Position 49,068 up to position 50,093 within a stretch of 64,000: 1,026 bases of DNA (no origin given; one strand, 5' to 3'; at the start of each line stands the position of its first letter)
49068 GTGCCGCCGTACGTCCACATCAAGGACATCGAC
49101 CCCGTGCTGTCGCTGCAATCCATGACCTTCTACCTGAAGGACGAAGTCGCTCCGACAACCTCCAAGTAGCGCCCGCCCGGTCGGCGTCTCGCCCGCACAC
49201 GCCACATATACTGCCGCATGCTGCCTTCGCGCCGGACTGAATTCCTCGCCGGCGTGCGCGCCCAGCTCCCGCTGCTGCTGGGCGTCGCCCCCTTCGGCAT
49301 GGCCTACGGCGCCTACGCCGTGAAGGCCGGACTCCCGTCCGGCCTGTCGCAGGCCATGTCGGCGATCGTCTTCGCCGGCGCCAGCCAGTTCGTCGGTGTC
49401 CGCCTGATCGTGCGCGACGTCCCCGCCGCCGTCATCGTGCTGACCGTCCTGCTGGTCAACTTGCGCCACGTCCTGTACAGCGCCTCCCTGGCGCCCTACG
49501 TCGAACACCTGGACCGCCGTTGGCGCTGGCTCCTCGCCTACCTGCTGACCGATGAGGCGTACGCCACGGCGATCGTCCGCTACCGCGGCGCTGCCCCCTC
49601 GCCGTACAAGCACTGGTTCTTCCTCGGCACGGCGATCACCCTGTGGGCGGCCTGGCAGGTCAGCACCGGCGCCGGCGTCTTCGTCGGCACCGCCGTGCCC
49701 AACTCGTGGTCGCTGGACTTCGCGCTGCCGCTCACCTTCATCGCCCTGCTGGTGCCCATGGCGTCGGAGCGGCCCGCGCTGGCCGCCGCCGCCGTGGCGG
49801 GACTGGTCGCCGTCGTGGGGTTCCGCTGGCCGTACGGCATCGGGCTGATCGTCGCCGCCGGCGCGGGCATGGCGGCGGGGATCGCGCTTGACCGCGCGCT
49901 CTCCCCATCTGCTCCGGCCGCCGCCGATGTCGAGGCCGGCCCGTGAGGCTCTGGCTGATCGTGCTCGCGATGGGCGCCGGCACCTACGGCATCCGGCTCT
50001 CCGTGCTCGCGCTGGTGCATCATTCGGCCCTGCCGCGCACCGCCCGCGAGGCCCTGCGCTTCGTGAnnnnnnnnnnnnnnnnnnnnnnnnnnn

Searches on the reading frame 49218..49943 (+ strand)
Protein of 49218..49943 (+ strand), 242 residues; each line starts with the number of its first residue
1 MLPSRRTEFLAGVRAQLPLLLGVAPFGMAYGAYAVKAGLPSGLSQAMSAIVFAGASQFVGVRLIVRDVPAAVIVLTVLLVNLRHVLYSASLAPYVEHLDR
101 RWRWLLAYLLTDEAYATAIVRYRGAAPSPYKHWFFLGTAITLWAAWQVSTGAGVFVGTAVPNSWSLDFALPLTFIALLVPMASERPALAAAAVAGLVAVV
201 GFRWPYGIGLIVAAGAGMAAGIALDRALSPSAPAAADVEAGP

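Call 40: find_homologous_proteins(query=window:49218-49943:+, max_evalue=1e-40)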
Query window:49218-49943:+ (242 aa): 7461 proteins with E <= 1e-40 among 8000 candidates; the best 120 are listed.
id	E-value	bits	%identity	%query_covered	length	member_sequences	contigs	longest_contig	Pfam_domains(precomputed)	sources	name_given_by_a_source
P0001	1.9e-146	504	100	100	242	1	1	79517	PF03591.20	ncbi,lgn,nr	ncbi:MAG TPA: AzlC family ABC transporter permease [Dehalococcoidia bacterium]|nr:AzlC family ABC tr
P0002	1.4e-116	406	81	100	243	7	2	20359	PF03591.20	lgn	-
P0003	6.1e-112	391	78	100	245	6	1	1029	PF03591.20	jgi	jgi:4-azaleucine resistance transporter AzlC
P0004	2.1e-111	389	78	100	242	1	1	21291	PF03591.20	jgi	jgi:4-azaleucine resistance transporter AzlC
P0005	8.3e-110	384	78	96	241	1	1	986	PF03591.20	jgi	jgi:4-azaleucine resistance transporter AzlC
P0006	2.5e-109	382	79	100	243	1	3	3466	PF03591.20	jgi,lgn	-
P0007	4.5e-108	378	78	90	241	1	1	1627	PF03591.20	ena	-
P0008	1.1e-107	377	77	98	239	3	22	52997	PF03591.20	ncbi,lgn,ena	-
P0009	1.4e-107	377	75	98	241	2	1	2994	PF03591.20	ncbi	-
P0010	3.3e-107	375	77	100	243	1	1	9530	PF03591.20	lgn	-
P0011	1.2e-106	374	75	99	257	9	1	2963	PF03591.20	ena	-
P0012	5.4e-106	371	76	89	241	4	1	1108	PF03591.20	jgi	jgi:4-azaleucine resistance transporter AzlC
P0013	2.7e-105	369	79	95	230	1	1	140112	PF03591.20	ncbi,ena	-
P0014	1.0e-104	367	78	95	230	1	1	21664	PF03591.20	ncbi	-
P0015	1.3e-103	364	74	97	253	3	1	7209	PF03591.20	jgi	jgi:4-azaleucine resistance transporter AzlC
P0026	2.9e-101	356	72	97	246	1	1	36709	PF03591.20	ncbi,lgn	-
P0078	1.1e-92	328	72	86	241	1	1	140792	PF03591.20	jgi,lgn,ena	-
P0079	2.8e-92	327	71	88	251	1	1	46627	PF03591.20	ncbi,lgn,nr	ncbi:MAG: AzlC family ABC transporter permease [Chloroflexi bacterium]|nr:AzlC family ABC transporte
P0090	3.0e-91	323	66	94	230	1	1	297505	PF03591.20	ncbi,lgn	-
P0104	1.4e-89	318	66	94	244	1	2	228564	PF03591.20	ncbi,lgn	ncbi:MAG: AzlC family ABC transporter permease [Dehalococcoidia bacterium]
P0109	2.5e-88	314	63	97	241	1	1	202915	PF03591.20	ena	-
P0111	3.0e-88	313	68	86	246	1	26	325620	PF03591.20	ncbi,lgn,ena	-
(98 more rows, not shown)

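Call 41: find_encoding_contigs(protein=P0002, flank=2500, max_places=2)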
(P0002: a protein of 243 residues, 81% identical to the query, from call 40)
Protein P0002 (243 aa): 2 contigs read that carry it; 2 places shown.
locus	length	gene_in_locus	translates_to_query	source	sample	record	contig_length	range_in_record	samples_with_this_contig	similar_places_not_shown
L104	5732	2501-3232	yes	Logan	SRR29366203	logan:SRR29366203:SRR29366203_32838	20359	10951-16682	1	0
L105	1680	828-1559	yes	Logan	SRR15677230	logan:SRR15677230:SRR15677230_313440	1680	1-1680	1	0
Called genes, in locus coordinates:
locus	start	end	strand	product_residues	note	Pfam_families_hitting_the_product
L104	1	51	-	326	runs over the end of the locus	PF00480:ROK, PF01869:BcrAD_BadFG (faint)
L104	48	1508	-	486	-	PF08323:Glyco_transf_5, PF13439:Glyco_transf_4 (faint), PF13579:Glyco_trans_4_4, PF00534:Glycos_transf_1, PF13692:Glyco_trans_1_4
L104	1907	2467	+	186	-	PF11716:MDMPI_N (faint), PF12867:DinB_2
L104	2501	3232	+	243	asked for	PF03591:AzlC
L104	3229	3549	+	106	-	PF05437:AzlD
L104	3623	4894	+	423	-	PF00171:Aldedh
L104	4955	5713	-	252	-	PF04029:2-ph_phosp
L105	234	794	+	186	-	PF11716:MDMPI_N (faint), PF12867:DinB_2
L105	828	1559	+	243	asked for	PF03591:AzlC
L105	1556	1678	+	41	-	?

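Call 42: find_encoding_contigs(protein=P0004, flank=2500, max_places=2)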
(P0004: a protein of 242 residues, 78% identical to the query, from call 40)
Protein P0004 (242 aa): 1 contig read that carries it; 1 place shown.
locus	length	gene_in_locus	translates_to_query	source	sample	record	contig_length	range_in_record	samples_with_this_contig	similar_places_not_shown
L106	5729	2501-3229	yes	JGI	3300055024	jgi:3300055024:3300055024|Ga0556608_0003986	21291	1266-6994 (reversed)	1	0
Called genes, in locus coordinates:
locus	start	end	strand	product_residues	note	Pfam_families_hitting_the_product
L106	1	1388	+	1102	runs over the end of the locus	PF02687:FtsX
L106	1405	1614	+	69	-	-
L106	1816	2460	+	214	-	PF06971:Put_DNA-bind_N, PF02629:CoA_binding, PF01408:GFO_IDH_MocA (weak)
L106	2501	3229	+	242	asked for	PF03591:AzlC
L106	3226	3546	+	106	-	PF05437:AzlD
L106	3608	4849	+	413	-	PF00171:Aldedh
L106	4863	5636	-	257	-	PF04029:2-ph_phosp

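Call 43: find_encoding_contigs(protein=P0008, flank=2500, max_places=3)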
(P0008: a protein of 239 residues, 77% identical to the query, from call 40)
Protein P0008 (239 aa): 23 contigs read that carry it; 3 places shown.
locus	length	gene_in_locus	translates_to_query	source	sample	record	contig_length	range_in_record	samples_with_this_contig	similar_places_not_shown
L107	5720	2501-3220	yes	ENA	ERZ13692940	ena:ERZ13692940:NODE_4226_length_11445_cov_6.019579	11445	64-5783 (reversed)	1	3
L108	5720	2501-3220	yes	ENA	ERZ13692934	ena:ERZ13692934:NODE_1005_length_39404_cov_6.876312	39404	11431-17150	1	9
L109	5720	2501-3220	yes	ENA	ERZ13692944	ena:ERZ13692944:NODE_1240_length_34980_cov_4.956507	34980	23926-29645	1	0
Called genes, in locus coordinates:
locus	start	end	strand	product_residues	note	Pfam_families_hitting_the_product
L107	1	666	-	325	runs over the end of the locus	PF00480:ROK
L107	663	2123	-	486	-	PF08323:Glyco_transf_5, PF13439:Glyco_transf_4 (faint), PF20706:GT4-conflict (faint), PF13579:Glyco_trans_4_4, PF00534:Glycos_transf_1, PF13692:Glyco_trans_1_4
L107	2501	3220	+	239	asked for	PF03591:AzlC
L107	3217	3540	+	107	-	PF05437:AzlD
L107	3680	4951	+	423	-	PF00171:Aldedh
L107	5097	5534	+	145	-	PF04480:DUF559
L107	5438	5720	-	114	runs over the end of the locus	?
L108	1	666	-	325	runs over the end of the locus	PF00480:ROK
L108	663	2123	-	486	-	PF08323:Glyco_transf_5, PF13439:Glyco_transf_4 (faint), PF20706:GT4-conflict (faint), PF13579:Glyco_trans_4_4, PF00534:Glycos_transf_1, PF13692:Glyco_trans_1_4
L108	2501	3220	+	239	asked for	PF03591:AzlC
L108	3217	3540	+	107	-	PF05437:AzlD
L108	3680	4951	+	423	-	PF00171:Aldedh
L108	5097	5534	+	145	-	PF04480:DUF559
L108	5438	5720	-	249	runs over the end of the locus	PF04029:2-ph_phosp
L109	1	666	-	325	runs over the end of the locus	PF00480:ROK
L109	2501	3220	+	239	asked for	PF03591:AzlC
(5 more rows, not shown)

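Call 44: find_encoding_contigs(protein=P0026, flank=2500, max_places=2)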
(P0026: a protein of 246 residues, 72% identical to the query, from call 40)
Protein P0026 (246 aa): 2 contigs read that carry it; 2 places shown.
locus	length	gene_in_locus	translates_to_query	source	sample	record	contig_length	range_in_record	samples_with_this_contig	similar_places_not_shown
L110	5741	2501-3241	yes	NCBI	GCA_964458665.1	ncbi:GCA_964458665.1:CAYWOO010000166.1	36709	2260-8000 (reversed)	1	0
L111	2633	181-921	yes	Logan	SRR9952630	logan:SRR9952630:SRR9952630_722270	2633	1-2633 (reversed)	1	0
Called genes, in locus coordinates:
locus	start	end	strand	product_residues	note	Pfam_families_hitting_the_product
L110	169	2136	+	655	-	PF13367:PrsW-protease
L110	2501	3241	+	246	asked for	PF03591:AzlC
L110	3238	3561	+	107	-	PF05437:AzlD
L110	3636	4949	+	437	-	-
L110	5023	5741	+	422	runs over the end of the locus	PF00171:Aldedh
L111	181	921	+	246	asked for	PF03591:AzlC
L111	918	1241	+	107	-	PF05437:AzlD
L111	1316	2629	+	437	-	-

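Call 45: find_encoding_contigs(protein=P0078, flank=2500, max_places=2)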
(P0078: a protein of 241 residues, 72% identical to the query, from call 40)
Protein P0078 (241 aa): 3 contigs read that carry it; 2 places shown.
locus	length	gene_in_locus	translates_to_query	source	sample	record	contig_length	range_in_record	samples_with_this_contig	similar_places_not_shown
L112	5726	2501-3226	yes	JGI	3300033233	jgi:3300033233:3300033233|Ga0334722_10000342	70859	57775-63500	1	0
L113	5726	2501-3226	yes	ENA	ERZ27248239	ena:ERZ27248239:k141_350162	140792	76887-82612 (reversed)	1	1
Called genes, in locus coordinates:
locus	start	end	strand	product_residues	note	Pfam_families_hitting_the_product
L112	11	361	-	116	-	-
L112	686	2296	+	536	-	PF13367:PrsW-protease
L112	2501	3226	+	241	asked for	PF03591:AzlC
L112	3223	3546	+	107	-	PF05437:AzlD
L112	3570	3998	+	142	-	PF01243:PNPOx_N, PF12900:Pyridox_ox_2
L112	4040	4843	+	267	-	PF01177:Asp_Glu_race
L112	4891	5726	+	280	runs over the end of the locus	PF00215:OMPdecase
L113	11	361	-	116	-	-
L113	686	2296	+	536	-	PF13367:PrsW-protease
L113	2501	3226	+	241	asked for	PF03591:AzlC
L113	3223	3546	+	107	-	PF05437:AzlD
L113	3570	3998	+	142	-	PF01243:PNPOx_N, PF12900:Pyridox_ox_2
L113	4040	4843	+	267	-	PF01177:Asp_Glu_race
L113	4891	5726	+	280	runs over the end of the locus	PF00215:OMPdecase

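Call 46: find_encoding_contigs(protein=P0090, flank=2500, max_places=2)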
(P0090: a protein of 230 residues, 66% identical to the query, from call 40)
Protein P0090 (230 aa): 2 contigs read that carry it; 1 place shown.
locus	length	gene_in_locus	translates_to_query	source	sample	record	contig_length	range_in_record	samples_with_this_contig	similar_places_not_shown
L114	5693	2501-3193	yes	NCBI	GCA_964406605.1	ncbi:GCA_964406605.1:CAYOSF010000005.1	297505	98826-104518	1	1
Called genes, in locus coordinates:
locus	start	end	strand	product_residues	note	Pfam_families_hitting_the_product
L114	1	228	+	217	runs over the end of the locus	PF01476:LysM, PF23473:LysM3_LYK4_5 (weak)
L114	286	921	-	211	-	PF01738:DLH (weak), PF02129:Peptidase_S15, PF12697:Abhydrolase_6 (weak), PF00561:Abhydrolase_1 (faint), PF12146:Hydrolase_4 (weak), PF20408:Abhydrolase_11 (weak), PF00326:Peptidase_S9 (faint)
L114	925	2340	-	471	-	PF01425:Amidase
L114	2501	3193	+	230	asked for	PF03591:AzlC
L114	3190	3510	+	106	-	PF05437:AzlD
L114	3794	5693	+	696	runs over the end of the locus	PF10282:Lactonase (faint), PF02239:Cytochrom_D1 (faint), PF21783:YNCE (faint)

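Call 47: find_encoding_contigs(protein=P0104, flank=2500, max_places=2)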
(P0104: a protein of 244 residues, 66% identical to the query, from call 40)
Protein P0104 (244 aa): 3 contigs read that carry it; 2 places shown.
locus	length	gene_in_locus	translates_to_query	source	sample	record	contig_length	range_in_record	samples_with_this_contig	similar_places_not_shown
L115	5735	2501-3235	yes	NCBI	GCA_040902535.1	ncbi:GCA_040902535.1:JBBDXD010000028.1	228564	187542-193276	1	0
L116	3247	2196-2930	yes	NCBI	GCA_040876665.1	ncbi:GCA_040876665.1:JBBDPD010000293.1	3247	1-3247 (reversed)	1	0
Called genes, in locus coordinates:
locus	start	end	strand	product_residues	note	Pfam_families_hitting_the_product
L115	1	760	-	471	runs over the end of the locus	-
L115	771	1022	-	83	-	-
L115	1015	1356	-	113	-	-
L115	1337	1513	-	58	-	-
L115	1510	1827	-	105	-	-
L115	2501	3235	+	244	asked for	PF03591:AzlC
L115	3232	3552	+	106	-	PF05437:AzlD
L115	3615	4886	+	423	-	PF00171:Aldedh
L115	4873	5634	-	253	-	PF04029:2-ph_phosp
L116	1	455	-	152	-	?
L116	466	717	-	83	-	-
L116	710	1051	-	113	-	-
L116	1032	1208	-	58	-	-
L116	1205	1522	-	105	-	-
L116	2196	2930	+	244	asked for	PF03591:AzlC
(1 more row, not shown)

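Call 48: find_encoding_contigs(protein=P0109, flank=2500, max_places=2)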
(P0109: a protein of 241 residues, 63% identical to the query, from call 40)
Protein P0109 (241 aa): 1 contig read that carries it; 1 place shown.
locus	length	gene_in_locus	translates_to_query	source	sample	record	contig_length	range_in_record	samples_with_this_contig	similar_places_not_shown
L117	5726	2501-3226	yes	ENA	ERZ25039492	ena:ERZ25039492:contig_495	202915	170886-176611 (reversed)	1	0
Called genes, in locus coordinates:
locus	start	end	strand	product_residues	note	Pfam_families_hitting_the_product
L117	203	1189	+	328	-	-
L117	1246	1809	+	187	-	PF13367:PrsW-protease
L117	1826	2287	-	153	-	PF02082:Rrf2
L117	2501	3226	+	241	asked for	PF03591:AzlC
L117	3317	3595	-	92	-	-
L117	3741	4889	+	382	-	PF00171:Aldedh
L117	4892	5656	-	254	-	PF04029:2-ph_phosp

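Call 49: find_encoding_contigs(protein=P0111, flank=2500, max_places=3)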
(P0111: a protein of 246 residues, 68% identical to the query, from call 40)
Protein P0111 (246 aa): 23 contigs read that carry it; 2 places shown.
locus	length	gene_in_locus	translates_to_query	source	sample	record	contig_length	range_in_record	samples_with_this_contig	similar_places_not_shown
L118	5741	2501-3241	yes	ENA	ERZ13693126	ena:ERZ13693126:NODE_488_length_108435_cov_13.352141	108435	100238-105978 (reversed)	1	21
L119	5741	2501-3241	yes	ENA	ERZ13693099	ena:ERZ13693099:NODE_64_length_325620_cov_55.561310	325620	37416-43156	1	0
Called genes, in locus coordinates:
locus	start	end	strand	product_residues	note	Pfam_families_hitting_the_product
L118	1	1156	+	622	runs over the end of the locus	-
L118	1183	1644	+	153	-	PF02082:Rrf2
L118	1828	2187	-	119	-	PF05635:23S_rRNA_IVP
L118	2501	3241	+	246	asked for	PF03591:AzlC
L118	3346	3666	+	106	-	PF05437:AzlD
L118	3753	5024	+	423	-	PF00171:Aldedh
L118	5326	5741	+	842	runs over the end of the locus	PF23500:DUF7133 (faint), PF01436:NHL (faint), PF07995:GSDH, PF20067:SSL_N (faint), PF01833:TIG, PF18911:PKD_4 (weak), PF22352:K319L-like_PKD (weak)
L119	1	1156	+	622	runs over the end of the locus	-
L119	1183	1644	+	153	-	PF02082:Rrf2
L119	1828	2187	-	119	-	PF05635:23S_rRNA_IVP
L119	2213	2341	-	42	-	-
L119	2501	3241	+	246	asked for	PF03591:AzlC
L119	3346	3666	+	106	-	PF05437:AzlD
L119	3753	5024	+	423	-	PF00171:Aldedh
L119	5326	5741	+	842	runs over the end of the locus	PF23500:DUF7133 (faint), PF01436:NHL (faint), PF07995:GSDH, PF20067:SSL_N (faint), PF01833:TIG, PF18911:PKD_4 (weak), PF22352:K319L-like_PKD (weak)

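Call 50: find_encoding_contigs(protein=P0079, flank=2500, max_places=2)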
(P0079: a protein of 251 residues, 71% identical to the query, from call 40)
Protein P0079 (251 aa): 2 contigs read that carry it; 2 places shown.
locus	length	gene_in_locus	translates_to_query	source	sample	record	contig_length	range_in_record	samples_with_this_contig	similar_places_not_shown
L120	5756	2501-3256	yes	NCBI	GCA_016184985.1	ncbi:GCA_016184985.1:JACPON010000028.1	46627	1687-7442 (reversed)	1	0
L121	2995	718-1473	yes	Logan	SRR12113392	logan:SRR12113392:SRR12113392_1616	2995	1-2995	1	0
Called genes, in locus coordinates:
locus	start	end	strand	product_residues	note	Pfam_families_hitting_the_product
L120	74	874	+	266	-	PF00378:ECH_1, PF16113:ECH_2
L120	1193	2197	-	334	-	PF03951:Gln-synt_N, PF00120:Gln-synt_C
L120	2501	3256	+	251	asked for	PF03591:AzlC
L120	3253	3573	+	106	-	PF05437:AzlD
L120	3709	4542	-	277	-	PF01061:ABC2_membrane, PF12698:ABC2_membrane_3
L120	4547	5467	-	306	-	PF00005:ABC_tran, PF13555:AAA_29 (faint), PF13304:AAA_21 (weak)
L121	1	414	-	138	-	?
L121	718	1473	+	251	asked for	PF03591:AzlC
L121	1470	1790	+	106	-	PF05437:AzlD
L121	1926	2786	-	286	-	PF01061:ABC2_membrane, PF12698:ABC2_membrane_3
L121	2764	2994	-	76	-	?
